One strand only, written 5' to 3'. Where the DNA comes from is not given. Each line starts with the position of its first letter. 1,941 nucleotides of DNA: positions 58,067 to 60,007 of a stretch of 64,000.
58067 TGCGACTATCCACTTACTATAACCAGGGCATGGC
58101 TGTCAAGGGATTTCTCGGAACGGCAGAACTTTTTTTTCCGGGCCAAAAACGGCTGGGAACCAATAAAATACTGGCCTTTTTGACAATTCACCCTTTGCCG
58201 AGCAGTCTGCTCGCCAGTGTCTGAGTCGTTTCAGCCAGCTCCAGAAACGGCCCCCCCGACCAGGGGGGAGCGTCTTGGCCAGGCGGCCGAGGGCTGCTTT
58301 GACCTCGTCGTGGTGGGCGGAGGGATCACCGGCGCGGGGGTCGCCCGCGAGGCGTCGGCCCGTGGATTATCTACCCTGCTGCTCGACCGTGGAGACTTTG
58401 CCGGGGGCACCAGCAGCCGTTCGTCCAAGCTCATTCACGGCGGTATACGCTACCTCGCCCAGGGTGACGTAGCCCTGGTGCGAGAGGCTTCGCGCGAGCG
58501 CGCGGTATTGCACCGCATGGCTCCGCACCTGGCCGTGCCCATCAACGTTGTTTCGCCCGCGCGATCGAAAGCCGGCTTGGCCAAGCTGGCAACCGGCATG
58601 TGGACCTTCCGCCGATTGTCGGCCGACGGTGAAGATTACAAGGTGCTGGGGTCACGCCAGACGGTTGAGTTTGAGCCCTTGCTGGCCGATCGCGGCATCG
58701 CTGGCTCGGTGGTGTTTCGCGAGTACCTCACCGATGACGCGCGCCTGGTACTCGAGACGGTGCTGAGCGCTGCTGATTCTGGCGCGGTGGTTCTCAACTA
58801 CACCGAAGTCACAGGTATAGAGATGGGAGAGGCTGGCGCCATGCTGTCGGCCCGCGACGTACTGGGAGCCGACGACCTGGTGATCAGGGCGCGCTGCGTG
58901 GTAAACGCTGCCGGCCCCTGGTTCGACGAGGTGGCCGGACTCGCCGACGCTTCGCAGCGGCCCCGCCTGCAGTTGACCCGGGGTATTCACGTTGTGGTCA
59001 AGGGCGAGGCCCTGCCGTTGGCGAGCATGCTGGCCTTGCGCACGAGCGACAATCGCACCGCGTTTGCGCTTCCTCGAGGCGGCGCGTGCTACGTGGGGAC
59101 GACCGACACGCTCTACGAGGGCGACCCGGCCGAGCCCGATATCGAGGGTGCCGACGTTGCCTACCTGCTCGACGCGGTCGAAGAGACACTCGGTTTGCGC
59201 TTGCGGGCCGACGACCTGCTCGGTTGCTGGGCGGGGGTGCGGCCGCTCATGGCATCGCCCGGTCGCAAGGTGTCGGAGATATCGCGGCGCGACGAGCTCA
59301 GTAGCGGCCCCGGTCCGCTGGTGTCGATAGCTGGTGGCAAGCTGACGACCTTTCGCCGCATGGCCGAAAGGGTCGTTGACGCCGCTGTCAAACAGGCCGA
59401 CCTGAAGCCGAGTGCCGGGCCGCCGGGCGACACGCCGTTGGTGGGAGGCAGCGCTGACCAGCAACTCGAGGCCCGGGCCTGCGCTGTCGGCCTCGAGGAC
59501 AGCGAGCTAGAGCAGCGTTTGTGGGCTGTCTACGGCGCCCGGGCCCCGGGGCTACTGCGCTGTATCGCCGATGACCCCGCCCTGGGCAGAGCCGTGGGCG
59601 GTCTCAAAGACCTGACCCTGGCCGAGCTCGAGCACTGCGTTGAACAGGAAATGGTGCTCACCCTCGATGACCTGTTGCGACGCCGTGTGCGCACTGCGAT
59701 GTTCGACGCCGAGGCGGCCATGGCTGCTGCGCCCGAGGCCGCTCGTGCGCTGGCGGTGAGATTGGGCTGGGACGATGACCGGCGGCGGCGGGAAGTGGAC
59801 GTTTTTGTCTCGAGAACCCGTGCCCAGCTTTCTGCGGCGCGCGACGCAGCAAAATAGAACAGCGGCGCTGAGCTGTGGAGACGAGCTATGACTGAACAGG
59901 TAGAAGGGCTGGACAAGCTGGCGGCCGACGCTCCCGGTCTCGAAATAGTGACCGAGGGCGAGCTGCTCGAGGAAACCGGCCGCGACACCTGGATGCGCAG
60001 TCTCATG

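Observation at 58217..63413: glpD - AGPS-like FAD oxidase (HHH motif) - FGGY kinase - HAD phosphatase cluster suggests ether-lipid or glycerol-derivative chemistry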

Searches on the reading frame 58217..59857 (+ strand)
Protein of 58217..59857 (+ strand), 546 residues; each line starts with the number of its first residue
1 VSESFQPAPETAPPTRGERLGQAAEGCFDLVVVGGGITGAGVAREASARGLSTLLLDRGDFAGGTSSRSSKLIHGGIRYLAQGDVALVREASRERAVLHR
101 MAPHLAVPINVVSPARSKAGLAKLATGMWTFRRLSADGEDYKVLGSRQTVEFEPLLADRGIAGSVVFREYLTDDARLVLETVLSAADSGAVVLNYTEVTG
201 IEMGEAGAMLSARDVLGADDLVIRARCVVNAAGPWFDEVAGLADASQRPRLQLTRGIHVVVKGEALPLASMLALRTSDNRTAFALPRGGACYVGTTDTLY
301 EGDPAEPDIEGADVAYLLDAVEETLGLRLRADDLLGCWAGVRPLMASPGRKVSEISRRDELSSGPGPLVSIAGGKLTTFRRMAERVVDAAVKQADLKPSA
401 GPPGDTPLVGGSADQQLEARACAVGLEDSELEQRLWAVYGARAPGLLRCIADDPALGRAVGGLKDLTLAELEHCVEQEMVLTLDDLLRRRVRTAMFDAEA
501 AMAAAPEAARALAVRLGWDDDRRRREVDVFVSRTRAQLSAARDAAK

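Call 7: search_protein_families(library=pfam, proteins=[window:58217-59857:+])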
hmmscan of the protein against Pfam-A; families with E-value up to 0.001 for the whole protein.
window:58217-59857:+ (546 aa): 4 families
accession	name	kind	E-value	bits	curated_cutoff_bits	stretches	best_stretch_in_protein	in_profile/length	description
PF01266.30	DAO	-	5.6e-49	168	27.9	1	29-348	1-316/353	FAD dependent oxidoreductase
PF16901.10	DAO_C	-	5.3e-21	75.2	31.4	1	406-523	6-126/126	C-terminal domain of alpha-glycerophosphate oxidase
PF13450.12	NAD_binding_8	-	2.5e-05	24.9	21.9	1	32-69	1-38/68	NAD(P)-binding Rossmann-like domain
PF12831.13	FAD_oxidored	-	7e-05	22.7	27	1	29-69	1-41/416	FAD dependent oxidoreductase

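Call 8: search_protein_families(library=ncbifam, proteins=[window:58217-59857:+])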
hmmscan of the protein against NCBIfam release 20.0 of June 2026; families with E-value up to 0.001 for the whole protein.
window:58217-59857:+ (546 aa): 18 families
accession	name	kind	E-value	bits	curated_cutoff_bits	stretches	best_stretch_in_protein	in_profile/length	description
NF008899.0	PRK12266.1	equivalog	2.7e-88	296.7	360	1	26-501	5-488/508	glycerol-3-phosphate dehydrogenase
NF033461.1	glycerol3P_ox_1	equivalog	1.4e-85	287.8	840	2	15-347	6-351/607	type 1 glycerol-3-phosphate oxidase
NF009906.0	PRK13369.1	equivalog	2.4e-85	287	352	1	25-501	4-487/502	glycerol-3-phosphate dehydrogenase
TIGR03377.1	glycerol3P_GlpA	equivalog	1.6e-50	172.1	552.8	1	29-506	1-468/530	anaerobic glycerol-3-phosphate dehydrogenase subunit GlpA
NF008313.0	PRK11101.1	equivalog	2.9e-39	135.1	425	1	29-507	10-479/548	anaerobic glycerol-3-phosphate dehydrogenase subunit A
NF033460.1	glycerol3P_ox_II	equivalog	2.4e-11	43.4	460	1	28-77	2-52/361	type 2 glycerol-3-phosphate oxidase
TIGR02352.1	thiamin_ThiO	equivalog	7.3e-09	35.2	250.8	0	31-67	2-38/351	glycine oxidase ThiO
NF008726.1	PRK11728.1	equivalog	1e-05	24.6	299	1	29-256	2-222/389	L-2-hydroxyglutarate oxidase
TIGR02032.1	GG-red-SF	subfamily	1.3e-05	25.1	158.8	1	28-63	1-36/297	geranylgeranyl reductase family protein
NF053717.1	VnlPnlRedVprA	equivalog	1.9e-05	23.7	600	1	27-67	6-46/481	vinyl phenol reductase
NF005511.0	PRK07121.1-4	equivalog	3.1e-05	22.6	466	1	23-87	16-73/553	FAD-binding protein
NF005882.1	PRK07843.1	equivalog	7.5e-05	21.3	788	1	28-70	2-44/547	3-oxosteroid 1-dehydrogenase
TIGR03364.1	HpnW_proposed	hypoth_equivalog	9.7e-05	21.6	285.1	1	29-68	2-41/365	TIGR03364 family FAD-dependent oxidoreductase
NF053677.1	Desat2ChcC2Cyan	equivalog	0.00014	20.3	900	0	29-70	2-43/558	4-oxocyclohex-2-ene-1-carboxylate 5-dehydrogenase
NF009477.0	PRK12843.1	equivalog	0.00015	20.3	758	1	24-70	13-59/578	FAD-dependent oxidoreductase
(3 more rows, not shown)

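Call 26: search_solved_structures(query=window:58217-59854:+, max_evalue=1e-10, show_alignments=2)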
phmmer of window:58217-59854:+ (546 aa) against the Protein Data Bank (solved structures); distinct sequences matched with E-value up to 1e-10: 4.
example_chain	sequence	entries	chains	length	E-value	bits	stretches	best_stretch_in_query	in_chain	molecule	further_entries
3da1_A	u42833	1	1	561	8.9e-94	318.4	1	16-525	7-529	Glycerol-3-phosphate dehydrogenase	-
2rgh_A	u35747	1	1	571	3.4e-75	257.1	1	15-526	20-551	Alpha-Glycerophosphate Oxidase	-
2rgo_A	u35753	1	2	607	4.9e-70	240.1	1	15-346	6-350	Alpha-Glycerophosphate Oxidase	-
2qcu_A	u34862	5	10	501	6e-55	190.3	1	29-496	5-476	Aerobic glycerol-3-phosphate dehydrogenase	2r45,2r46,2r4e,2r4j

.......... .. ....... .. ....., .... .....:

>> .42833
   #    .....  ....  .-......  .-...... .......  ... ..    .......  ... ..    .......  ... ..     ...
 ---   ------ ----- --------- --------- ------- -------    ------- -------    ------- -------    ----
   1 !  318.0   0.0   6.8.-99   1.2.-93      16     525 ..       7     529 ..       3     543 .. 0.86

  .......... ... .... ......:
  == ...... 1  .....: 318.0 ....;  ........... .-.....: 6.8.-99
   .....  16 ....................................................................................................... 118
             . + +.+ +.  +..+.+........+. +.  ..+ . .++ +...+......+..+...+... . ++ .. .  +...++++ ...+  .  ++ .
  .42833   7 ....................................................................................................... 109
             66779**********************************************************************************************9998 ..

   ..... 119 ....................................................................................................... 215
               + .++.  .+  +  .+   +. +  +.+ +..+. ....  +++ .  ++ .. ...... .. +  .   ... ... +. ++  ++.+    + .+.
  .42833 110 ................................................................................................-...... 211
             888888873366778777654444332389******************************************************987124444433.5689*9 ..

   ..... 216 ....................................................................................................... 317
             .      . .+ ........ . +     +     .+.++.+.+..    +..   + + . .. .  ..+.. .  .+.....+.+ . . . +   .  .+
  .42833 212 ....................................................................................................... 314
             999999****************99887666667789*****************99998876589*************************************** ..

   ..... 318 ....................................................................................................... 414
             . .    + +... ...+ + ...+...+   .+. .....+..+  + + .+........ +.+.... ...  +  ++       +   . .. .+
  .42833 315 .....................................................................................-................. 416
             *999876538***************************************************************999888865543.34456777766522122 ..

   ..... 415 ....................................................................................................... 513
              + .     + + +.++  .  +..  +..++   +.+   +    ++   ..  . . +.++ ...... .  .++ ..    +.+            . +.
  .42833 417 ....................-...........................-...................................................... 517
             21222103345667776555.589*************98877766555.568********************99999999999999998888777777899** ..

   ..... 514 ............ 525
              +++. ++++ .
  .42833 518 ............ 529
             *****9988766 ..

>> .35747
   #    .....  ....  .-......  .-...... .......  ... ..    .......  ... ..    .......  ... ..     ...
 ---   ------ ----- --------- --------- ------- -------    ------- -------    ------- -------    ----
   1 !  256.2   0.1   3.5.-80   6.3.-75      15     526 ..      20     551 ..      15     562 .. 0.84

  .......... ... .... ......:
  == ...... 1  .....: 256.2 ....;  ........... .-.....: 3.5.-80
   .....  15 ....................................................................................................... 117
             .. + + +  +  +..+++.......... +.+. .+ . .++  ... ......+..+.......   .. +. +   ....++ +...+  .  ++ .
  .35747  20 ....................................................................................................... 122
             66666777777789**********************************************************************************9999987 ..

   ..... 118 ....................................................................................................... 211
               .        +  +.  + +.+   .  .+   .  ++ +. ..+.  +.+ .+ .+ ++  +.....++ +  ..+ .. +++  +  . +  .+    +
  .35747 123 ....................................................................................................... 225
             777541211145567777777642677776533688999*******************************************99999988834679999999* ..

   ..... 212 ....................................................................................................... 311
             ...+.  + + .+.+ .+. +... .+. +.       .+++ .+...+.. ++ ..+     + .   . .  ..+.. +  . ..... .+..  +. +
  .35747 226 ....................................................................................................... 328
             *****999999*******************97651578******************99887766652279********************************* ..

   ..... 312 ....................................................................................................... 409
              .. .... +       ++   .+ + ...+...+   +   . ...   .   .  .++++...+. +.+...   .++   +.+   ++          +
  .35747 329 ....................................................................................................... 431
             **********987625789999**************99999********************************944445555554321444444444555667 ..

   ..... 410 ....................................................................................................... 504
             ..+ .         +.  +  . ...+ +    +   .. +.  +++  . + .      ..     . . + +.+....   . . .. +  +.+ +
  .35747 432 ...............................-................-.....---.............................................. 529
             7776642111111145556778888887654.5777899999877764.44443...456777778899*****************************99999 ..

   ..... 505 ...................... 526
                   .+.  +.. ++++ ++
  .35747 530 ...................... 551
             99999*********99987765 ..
